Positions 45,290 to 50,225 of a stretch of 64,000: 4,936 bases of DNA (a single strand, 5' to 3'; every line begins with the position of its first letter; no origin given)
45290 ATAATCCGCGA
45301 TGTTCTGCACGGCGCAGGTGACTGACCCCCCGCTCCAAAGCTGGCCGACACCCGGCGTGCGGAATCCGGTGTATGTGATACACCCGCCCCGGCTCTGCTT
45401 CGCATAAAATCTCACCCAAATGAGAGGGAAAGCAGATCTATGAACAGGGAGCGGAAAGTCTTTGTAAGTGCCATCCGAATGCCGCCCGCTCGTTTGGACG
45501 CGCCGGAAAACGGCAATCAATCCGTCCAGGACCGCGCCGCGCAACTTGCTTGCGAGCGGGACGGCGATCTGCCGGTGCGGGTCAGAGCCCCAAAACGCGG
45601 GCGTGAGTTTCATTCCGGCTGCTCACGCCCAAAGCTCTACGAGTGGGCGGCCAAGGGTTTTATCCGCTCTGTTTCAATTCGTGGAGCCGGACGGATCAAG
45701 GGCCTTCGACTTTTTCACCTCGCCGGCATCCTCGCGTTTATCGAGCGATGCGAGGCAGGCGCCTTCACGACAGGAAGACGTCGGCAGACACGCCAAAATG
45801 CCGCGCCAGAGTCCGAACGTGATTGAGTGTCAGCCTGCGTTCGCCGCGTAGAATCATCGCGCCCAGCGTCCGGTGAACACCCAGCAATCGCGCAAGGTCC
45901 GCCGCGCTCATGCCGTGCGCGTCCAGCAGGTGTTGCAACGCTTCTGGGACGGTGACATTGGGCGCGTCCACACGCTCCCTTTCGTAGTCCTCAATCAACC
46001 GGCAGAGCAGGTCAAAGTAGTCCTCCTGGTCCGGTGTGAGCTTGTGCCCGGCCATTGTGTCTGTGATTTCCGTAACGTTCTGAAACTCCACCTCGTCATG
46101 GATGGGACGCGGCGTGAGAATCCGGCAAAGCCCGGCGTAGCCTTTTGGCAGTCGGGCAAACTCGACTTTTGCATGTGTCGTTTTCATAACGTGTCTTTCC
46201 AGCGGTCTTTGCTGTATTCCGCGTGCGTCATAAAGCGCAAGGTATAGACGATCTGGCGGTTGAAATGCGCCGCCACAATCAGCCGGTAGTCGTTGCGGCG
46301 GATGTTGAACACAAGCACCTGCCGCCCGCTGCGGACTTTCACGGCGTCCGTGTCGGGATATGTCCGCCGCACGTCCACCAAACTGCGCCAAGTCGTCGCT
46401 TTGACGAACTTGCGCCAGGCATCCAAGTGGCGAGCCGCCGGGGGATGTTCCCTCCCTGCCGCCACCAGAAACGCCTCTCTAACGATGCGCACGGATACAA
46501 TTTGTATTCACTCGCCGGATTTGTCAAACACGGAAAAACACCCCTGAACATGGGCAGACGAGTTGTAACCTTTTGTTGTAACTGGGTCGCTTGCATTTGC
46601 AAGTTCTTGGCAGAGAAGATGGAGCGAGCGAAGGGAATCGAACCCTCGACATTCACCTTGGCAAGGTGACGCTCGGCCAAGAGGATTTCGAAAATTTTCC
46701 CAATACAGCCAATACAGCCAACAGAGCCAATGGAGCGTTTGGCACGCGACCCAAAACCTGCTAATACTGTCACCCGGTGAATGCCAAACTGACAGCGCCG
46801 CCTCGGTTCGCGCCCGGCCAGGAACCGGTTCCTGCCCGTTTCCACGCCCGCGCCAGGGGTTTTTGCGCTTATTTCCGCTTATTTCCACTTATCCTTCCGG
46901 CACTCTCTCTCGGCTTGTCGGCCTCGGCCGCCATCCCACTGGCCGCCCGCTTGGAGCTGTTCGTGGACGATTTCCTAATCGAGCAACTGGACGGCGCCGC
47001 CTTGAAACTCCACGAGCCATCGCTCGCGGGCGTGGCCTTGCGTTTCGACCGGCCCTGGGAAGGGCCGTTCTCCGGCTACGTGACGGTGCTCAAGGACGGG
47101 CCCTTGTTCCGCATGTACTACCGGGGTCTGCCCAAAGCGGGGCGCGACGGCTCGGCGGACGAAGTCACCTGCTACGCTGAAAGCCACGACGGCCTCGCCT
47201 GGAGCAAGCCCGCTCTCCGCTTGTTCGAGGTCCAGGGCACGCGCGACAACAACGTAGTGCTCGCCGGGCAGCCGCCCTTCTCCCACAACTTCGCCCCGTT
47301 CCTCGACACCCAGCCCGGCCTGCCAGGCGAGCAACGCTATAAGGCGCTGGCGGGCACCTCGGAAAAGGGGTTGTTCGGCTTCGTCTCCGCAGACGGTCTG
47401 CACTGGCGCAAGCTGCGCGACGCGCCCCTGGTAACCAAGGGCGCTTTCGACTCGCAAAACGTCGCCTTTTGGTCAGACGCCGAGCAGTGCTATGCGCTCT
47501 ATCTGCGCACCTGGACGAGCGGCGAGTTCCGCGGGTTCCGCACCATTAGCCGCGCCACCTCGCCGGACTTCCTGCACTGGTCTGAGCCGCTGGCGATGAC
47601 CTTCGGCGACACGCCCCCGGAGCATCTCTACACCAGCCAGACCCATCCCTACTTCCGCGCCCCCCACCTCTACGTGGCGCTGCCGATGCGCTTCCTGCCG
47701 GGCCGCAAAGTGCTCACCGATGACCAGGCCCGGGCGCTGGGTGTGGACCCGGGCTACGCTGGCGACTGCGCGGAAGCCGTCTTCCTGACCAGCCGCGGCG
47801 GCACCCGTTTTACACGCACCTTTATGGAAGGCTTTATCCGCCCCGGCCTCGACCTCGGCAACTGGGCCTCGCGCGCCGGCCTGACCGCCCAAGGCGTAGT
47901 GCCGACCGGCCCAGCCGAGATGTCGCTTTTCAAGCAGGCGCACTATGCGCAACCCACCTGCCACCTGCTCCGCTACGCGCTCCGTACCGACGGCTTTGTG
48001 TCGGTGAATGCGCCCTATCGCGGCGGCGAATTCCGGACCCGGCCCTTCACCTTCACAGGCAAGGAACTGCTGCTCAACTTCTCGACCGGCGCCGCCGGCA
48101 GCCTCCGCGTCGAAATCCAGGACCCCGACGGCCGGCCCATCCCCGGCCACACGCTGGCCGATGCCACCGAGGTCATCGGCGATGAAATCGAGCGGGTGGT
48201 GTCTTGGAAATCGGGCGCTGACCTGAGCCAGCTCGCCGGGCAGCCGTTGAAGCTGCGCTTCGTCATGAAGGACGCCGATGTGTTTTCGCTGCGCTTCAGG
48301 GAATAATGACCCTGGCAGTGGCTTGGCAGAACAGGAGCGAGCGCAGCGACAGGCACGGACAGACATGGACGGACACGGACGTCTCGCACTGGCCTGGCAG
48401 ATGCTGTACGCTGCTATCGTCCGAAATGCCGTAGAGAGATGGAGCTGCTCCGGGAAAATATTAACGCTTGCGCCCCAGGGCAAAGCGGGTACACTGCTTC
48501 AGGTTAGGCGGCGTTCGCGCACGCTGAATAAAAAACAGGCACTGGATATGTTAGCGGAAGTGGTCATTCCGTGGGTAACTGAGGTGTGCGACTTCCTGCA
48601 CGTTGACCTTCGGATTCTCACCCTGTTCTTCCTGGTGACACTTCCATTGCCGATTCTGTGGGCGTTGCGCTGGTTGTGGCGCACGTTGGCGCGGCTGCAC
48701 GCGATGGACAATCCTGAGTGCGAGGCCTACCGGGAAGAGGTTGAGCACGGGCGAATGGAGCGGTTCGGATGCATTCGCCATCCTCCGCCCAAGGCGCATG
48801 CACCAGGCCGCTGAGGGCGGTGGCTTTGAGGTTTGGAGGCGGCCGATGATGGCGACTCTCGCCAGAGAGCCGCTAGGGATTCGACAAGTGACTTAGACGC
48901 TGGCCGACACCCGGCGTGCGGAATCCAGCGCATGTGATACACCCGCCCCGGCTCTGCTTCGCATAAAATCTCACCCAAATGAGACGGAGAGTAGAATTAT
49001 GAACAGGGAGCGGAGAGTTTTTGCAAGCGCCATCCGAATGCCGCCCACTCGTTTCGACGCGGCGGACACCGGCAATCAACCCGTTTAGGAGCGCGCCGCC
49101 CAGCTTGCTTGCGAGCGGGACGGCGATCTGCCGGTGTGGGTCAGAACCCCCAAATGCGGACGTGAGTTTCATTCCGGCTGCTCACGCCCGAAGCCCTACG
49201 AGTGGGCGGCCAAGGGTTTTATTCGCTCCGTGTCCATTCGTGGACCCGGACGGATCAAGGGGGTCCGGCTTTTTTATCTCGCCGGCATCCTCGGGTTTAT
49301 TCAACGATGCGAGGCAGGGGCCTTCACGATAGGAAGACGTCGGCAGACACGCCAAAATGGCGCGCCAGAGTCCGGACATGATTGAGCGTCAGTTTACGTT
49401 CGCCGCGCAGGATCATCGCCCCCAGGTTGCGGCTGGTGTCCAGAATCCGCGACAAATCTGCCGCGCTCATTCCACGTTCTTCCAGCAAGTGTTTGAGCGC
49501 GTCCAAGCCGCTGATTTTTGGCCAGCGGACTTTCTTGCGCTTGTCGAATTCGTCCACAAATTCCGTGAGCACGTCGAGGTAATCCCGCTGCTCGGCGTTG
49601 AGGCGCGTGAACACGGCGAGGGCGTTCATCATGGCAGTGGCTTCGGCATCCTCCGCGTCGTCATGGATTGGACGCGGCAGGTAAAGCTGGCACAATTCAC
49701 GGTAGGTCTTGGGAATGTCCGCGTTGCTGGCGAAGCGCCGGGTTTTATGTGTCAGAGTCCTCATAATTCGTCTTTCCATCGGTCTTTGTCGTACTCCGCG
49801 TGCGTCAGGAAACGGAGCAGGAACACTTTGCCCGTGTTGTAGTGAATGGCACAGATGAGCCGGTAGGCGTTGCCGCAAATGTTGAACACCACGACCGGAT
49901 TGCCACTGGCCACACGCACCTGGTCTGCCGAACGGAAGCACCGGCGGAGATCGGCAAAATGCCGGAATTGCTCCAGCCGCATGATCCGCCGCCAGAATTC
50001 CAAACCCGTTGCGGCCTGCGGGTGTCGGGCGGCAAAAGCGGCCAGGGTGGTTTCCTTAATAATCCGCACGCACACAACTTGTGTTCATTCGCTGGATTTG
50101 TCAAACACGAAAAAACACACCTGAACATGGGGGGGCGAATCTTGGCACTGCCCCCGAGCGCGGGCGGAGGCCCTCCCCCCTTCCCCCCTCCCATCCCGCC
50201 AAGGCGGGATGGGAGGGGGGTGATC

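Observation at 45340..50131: Two roughly 1.2-kb direct-repeat modules (Xis-like HTH convergent with higBA) bracket a tRNA fragment and cargo, with mosaic conservation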

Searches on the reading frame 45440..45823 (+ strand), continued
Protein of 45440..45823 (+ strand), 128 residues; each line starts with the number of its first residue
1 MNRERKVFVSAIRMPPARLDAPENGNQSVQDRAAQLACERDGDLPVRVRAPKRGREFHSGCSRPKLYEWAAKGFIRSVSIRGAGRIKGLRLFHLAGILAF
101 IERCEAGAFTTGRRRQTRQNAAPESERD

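Call 76: find_encoding_contigs(protein=P0191, flank=10000, max_places=1)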
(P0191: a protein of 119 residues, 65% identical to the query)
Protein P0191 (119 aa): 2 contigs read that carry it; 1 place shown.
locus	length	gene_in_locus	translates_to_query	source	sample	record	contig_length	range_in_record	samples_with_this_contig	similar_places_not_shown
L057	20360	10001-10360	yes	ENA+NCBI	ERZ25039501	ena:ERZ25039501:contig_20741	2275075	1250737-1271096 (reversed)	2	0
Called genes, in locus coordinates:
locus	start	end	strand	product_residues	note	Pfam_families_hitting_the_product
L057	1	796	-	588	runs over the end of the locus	-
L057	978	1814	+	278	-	-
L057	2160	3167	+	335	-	PF13102:Phage_int_SAM_5 (weak), PF00589:Phage_integrase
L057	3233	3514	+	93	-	PF05015:HigB-like_toxin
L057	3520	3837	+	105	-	PF01381:HTH_3, PF12844:HTH_19 (weak)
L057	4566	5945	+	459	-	PF14690:Zn_ribbon_ISL3, PF13542:HTH_Tnp_ISL3, PF01610:DDE_Tnp_ISL3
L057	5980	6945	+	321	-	PF08238:Sel1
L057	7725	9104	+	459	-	-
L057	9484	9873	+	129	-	-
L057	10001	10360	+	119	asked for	-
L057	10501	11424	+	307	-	PF01807:Zn_ribbon_DnaG (weak)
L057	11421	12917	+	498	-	PF13148:DUF3987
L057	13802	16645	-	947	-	PF03710:GlnE (faint), PF08335:GlnD_UR_UTase, PF27444:GlnD_3rd, PF01966:HD (weak), PF01842:ACT (faint), PF22754:bHLH-TF_ACT-like_plant (faint), PF24931:ACT_ACR9_3rd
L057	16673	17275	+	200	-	PF07638:Sigma70_ECF, PF04542:Sigma70_r2, PF08281:Sigma70_r4_2, PF04545:Sigma70_r4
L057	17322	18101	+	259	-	PF00483:NTP_transferase, PF12804:NTP_transf_3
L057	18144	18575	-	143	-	PF07589:PEP_exosort_dom (weak)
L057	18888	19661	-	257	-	PF02621:VitK2_biosynth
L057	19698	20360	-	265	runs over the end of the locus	-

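Call 79: find_encoding_contigs(protein=P0162, flank=8000, max_places=1)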
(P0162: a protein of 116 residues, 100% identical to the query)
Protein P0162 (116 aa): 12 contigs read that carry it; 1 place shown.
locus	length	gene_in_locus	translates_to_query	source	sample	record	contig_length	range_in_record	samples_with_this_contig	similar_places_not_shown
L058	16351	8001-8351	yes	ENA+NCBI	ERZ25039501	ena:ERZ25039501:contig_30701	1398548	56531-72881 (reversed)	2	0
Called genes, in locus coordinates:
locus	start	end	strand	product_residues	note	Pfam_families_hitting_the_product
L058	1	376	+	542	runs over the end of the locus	PF13559:DUF4129 (faint)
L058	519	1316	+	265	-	PF06167:Peptidase_M90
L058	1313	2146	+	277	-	PF01541:GIY-YIG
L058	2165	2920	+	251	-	PF01863:YgjP-like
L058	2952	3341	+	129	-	-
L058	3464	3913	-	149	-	PF16798:DUF5069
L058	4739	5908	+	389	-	PF13102:Phage_int_SAM_5 (weak), PF02899:Phage_int_SAM_1 (weak), PF00589:Phage_integrase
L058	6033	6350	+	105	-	PF06296:RelE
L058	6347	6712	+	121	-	PF15731:MqsA_antitoxin, PF13560:HTH_31 (weak), PF01381:HTH_3 (weak)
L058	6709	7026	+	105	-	PF01381:HTH_3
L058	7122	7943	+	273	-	-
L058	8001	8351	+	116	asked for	-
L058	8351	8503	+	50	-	-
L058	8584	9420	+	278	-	-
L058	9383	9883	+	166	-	-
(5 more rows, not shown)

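Call 80: predict_structure(alignment_id=A2)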
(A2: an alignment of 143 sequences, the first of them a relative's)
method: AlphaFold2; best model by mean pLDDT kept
length: 102 residues; sequences in the alignment: 143
mean_pLDDT: 63.2   pTM: 0.39
mean pLDDT of the five models: 63.2, 61.3, 59.3, 54.5, 48.0
residues with pLDDT >= 90: 0; 70-90: 42; 50-70: 35; < 50: 25
segments of 3 or more residues with pLDDT < 50: 1-13, 33-35, 97-102
pLDDT, mean of each block of 10 residues (from residue 1): 41 52 52 50 75 83 73 74 82 55 39
secondary structure, 60 per line:
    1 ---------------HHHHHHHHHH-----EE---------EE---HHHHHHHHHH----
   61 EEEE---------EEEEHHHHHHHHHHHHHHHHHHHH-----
elements in order: H16-25 H47-56 E61-64 E74-77 H78-97

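Call 82: fold_search(model_id=the predicted structure, library=pdb)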
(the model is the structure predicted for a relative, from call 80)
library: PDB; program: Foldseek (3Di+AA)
matches with E <= 10: 77; with E <= 0.001: 0
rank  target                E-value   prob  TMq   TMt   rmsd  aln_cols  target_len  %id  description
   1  3fma_B                8.2e-01  0.20  0.33  0.38   7.8        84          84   13  Crystal structure of the GYF domain of Smy2 in complex with a proline-rich peptide from BBP/ScSF1 (released 2009-12-22)
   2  1ujr_MODEL_1_A        1.1e+00  0.08  0.21  0.20  12.1        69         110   14  Solution structure of WWE domain in BAB28015 (released 2004-10-05)
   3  3fma_D                1.3e+00  0.15  0.32  0.37   7.7        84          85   11  Crystal structure of the GYF domain of Smy2 in complex with a proline-rich peptide from BBP/ScSF1 (released 2009-12-22)
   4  3la0_A                1.5e+00  0.08  0.19  0.14  12.4        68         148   12  Crystal Structure of UreE from Helicobacter pylori (metal of unknown identity bound) (released 2010-08-25)
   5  3l9z                  1.6e+00  0.07  0.19  0.14  12.9        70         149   11  Crystal Structure of UreE from Helicobacter pylori (apo form) (released 2010-08-25)
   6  6ddg_G                1.6e+00  0.03  0.14  0.15  10.7        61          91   16  Structure of the 50S ribosomal subunit from Methicillin Resistant Staphylococcus aureus in complex with the oxazolidin (released 2019-03-20)
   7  6ap5_MODEL_1_A        1.7e+00  0.06  0.22  0.20  15.6       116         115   14  H, 13C, and 15N Chemical Shift Assignments and structure of Thioredoxin from Mycobacterium thermoresistibile A (released 2017-10-25)
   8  3fma_C                2.1e+00  0.11  0.32  0.36   7.7        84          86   11  Crystal structure of the GYF domain of Smy2 in complex with a proline-rich peptide from BBP/ScSF1 (released 2009-12-22)
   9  3la0_C                2.2e+00  0.06  0.19  0.14  12.0        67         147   12  Crystal Structure of UreE from Helicobacter pylori (metal of unknown identity bound) (released 2010-08-25)
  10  1c0a_A                2.4e+00  0.04  0.15  0.04  19.9        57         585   21  CRYSTAL STRUCTURE OF THE E. COLI ASPARTYL-TRNA SYNTHETASE : TRNAASP : ASPARTYL-ADENYLATE COMPLEX (released 1999-11-23)
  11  1wh2_MODEL_1_A        2.5e+00  0.16  0.38  0.47  11.0        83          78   12  Solution structure of the GYF domain of a hypothetical protein from Arabidopsis thaliana (released 2004-11-28)
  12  3tj8_A                2.7e+00  0.08  0.17  0.13  10.7        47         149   13  Crystal structure of Helicobacter pylori UreE bound to Ni2+ (released 2011-11-02)
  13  1x4r_MODEL_1_A        3.7e+00  0.04  0.19  0.19  12.6        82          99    6  Solution structure of WWE domain in Parp14 protein (released 2005-11-14)
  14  3tj9_A                3.7e+00  0.03  0.19  0.14  13.0        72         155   12  Crystal structure of Helicobacter pylori UreE bound to Zn2+ (released 2011-11-02)
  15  7oyc_Y1               3.7e+00  0.02  0.17  0.15  11.5       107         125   10  Cryo-EM structure of the Xenopus egg 80S ribosome (released 2022-07-20)
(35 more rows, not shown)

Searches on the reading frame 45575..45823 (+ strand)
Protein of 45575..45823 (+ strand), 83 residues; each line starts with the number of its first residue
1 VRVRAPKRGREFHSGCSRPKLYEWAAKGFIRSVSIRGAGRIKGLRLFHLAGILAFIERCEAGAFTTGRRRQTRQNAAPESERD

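Call 9: search_protein_families(library=pfam, proteins=[window:45575-45823:+], max_evalue=0.01)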
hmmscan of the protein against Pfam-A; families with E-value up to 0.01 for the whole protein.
window:45575-45823:+ (83 aa): 1 family
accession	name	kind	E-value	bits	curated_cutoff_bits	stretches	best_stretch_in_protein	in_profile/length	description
PF12728.13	HTH_17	-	0.00021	21.9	27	1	15-59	12-50/51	Helix-turn-helix domain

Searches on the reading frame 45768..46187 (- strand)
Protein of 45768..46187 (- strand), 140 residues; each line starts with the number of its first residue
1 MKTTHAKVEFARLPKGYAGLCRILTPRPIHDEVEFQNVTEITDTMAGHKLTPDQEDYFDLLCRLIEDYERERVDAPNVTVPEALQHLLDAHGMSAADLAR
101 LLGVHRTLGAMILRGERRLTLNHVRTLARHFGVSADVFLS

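Call 9: search_protein_families(library=pfam, proteins=[window:45768-46187:-], max_evalue=0.01)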
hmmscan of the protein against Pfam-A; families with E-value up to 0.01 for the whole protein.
window:45768-46187:- (140 aa): 7 families
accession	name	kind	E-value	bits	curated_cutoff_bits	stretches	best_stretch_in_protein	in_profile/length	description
PF01381.28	HTH_3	-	1.4e-07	31.9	23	1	87-138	4-55/55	Helix-turn-helix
PF13560.12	HTH_31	-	3.8e-06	27.6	27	1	84-136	6-59/64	Helix-turn-helix domain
PF13443.12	HTH_26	-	9.5e-06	26.2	22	1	84-134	2-53/63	Cro/C1-type HTH DNA-binding domain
PF20432.4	Xre-like-HTH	-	0.00096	19.8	25.8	0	82-106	13-37/63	Antitoxin Xre-like helix-turn-helix domain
PF08667.16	BetR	-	0.0021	18.6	21.6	1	81-139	7-69/148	BetR domain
PF13936.12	HTH_38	-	0.0074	16.4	27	0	83-107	12-35/44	Helix-turn-helix domain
PF13384.12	HTH_23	-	0.0076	16.5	24.6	0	83-106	10-31/50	Homeodomain-like domain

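Call 56: search_solved_structures(query=window:45768-46187:-, max_evalue=0.001)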
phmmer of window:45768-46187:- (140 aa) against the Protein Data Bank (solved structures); distinct sequences matched with E-value up to 0.001: 2.
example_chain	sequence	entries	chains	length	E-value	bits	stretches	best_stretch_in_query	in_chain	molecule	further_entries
5ifg_B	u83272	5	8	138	1.1e-06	31.9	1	37-139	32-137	Antitoxin HigA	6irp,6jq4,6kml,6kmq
5ycl_A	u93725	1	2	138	1.1e-06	31.9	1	35-139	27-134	Antitoxin HigA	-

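Call 57: search_protein_families(library=ncbifam, proteins=[window:45768-46187:-], max_evalue=0.001)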
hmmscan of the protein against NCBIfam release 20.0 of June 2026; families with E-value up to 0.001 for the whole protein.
window:45768-46187:- (140 aa): 1 family
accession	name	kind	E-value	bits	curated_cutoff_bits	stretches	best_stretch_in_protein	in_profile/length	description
TIGR02607.1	antidote_HigA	equivalog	7.5e-05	22.5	47.7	1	85-139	13-67/81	HigA family addiction module antitoxin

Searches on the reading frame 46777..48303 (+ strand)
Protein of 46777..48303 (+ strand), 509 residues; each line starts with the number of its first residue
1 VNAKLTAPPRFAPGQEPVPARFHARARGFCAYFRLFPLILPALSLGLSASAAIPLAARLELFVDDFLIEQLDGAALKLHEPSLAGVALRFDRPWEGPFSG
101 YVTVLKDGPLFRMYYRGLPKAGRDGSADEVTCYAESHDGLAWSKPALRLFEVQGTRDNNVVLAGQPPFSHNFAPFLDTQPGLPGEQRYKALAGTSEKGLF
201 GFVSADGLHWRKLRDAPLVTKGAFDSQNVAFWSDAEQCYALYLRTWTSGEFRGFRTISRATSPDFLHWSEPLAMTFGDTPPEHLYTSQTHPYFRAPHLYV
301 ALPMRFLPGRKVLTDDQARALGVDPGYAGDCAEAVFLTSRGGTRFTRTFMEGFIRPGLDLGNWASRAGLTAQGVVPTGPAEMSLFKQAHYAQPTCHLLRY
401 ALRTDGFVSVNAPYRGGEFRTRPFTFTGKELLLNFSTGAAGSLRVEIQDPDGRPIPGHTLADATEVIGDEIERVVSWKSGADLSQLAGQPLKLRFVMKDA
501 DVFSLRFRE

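Call 9: search_protein_families(library=pfam, proteins=[window:46777-48303:+], max_evalue=0.01)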
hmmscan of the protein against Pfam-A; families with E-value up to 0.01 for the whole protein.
window:46777-48303:+ (509 aa): 0 families

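Call 38: search_solved_structures(query=window:46951-48303:+, max_evalue=0.01)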
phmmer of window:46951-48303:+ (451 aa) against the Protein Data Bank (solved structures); distinct sequences matched with E-value up to 0.01: 0.

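Call 57: search_protein_families(library=ncbifam, proteins=[window:46951-48303:+], max_evalue=0.001)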
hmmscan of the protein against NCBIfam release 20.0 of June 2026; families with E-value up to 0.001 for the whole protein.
window:46951-48303:+ (451 aa): 0 families

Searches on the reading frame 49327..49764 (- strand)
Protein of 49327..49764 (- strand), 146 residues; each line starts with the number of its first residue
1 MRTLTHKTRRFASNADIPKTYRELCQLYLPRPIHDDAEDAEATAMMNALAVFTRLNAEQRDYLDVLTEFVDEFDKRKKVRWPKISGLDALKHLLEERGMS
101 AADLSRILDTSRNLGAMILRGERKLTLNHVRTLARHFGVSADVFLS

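Call 9: search_protein_families(library=pfam, proteins=[window:49327-49764:-], max_evalue=0.01)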
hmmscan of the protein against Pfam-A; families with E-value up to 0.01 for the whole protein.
window:49327-49764:- (146 aa): 5 families
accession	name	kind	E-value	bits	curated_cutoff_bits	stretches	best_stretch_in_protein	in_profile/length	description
PF01381.28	HTH_3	-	3.4e-06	27.4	23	1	90-143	1-54/55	Helix-turn-helix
PF13443.12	HTH_26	-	4e-05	24.2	22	1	90-140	2-53/63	Cro/C1-type HTH DNA-binding domain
PF12844.13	HTH_19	-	6.6e-05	23.2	30.2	1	90-144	4-58/64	Helix-turn-helix domain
PF13560.12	HTH_31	-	0.00019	22.1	27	1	90-142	6-59/64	Helix-turn-helix domain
PF20432.4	Xre-like-HTH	-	0.0075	17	25.8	0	87-112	12-37/63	Antitoxin Xre-like helix-turn-helix domain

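Call 57: search_protein_families(library=ncbifam, proteins=[window:49327-49764:-], max_evalue=0.001)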
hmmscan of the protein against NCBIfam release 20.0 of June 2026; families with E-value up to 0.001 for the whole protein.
window:49327-49764:- (146 aa): 0 families

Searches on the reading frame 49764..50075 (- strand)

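Call 9: search_protein_families(library=pfam, proteins=[window:49764-50075:-], max_evalue=0.01)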
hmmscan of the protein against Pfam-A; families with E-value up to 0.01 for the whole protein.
window:49764-50075:- (104 aa): 1 family
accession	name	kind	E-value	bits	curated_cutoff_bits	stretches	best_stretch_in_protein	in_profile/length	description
PF09907.15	HigB_toxin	-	4.3e-23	81.8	27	1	23-97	3-73/74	HigB_toxin, RelE-like toxic component of a toxin-antitoxin system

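Call 57: search_protein_families(library=ncbifam, proteins=[window:49764-50075:-], max_evalue=0.001)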
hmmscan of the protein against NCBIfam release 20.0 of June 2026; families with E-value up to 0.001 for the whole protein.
window:49764-50075:- (104 aa): 0 families
